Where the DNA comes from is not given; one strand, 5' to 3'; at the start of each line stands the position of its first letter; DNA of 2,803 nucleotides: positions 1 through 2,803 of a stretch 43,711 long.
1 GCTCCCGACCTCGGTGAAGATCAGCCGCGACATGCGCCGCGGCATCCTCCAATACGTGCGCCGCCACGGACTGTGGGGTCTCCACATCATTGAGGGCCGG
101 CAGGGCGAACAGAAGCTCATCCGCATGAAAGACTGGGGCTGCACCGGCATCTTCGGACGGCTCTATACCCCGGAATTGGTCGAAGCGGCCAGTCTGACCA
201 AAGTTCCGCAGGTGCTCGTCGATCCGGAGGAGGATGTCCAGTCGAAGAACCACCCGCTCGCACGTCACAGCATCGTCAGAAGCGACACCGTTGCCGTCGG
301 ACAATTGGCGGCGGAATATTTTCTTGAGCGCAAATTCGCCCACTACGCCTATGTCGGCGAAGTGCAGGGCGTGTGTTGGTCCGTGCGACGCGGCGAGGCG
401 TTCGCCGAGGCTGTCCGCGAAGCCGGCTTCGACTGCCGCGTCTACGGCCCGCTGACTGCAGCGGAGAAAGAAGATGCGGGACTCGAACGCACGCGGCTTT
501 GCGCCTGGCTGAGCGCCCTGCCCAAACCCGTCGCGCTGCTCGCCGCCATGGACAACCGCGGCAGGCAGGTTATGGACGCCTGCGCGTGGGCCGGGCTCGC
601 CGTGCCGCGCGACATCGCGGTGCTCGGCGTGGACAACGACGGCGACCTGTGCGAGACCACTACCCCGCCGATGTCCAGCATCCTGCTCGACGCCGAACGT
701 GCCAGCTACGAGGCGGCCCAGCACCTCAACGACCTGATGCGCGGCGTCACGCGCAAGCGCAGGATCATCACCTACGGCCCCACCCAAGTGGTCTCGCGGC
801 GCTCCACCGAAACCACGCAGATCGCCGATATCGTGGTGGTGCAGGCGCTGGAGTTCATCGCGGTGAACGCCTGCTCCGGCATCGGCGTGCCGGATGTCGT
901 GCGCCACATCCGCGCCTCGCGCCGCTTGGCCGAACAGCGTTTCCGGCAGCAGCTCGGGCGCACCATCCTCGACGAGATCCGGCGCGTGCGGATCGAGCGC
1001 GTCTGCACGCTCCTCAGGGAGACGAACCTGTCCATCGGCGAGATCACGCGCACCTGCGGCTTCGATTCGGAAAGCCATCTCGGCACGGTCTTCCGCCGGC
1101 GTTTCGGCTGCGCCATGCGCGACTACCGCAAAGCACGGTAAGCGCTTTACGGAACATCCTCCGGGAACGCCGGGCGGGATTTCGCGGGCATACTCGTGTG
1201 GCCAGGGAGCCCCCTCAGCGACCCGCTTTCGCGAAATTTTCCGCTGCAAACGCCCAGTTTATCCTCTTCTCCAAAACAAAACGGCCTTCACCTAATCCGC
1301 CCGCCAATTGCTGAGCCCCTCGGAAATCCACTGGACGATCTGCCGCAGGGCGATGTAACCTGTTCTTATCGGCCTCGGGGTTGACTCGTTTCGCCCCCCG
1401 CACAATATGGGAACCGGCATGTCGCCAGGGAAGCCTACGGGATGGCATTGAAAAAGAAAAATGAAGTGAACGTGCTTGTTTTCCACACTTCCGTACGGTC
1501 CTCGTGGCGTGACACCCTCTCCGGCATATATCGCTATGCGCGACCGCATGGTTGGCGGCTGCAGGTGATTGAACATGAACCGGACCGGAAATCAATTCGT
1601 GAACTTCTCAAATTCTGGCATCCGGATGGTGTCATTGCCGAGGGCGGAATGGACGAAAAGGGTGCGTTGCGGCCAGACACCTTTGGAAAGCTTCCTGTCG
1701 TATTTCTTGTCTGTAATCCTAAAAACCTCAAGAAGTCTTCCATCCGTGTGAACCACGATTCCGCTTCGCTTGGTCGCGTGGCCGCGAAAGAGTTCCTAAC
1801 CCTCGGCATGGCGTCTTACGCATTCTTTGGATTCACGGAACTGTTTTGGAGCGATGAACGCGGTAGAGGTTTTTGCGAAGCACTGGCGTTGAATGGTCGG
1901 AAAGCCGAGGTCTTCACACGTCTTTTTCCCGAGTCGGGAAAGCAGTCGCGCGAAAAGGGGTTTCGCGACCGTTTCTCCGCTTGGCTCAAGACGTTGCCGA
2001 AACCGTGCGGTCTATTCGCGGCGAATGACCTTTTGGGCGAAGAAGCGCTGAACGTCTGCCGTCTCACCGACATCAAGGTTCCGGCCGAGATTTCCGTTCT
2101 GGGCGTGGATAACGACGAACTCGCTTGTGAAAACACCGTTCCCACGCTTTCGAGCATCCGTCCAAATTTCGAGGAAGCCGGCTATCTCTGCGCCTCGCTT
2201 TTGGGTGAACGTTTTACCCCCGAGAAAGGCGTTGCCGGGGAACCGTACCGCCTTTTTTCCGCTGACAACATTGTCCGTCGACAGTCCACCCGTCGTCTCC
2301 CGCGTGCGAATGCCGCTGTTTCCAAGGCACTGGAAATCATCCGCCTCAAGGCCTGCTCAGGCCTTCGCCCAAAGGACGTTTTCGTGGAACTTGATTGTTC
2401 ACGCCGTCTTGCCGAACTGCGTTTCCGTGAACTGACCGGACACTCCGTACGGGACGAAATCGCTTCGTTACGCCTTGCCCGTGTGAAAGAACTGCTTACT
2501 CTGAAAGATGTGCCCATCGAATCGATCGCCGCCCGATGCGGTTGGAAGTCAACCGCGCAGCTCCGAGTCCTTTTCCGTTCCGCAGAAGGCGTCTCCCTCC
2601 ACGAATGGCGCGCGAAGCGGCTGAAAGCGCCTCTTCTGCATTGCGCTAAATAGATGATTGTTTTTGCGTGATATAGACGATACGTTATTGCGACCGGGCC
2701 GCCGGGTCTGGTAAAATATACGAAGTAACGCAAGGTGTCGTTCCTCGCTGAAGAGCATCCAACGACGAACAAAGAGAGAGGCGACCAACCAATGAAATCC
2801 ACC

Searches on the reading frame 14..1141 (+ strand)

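Call 26: search_protein_families(library=pfam, proteins=[window:14-1141:+], max_evalue=0.01)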
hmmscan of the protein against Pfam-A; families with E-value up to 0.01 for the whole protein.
window:14-1141:+ (375 aa): 4 families
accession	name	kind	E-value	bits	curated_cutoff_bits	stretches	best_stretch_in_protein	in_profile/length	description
PF13377.12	Peripla_BP_3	-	9.2e-33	114.1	26.5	1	100-265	1-167/167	Periplasmic binding protein-like domain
PF12833.13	HTH_18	-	1.4e-17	64.2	33.6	1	297-373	3-79/80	Helix-turn-helix domain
PF00165.29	HTH_AraC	-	7.5e-10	39.1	26.6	1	336-373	6-42/42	Bacterial regulatory helix-turn-helix proteins, AraC family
PF13407.12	Peripla_BP_4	-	0.00064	19.8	35.1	1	79-213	90-223/258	Periplasmic binding protein domain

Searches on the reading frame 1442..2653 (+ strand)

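Call 26: search_protein_families(library=pfam, proteins=[window:1442-2653:+], max_evalue=0.01)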
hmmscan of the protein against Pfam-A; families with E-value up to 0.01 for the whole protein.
window:1442-2653:+ (403 aa): 3 families
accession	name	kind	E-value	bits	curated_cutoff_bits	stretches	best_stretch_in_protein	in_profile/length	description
PF13377.12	Peripla_BP_3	-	3.8e-25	89.3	26.5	1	116-283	2-167/167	Periplasmic binding protein-like domain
PF12833.13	HTH_18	-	9.3e-12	45.5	33.6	1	317-391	5-79/80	Helix-turn-helix domain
PF00532.27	Peripla_BP_1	-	0.00039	20.4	22.2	1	13-162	7-159/281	Periplasmic binding proteins and sugar binding domain of LacI family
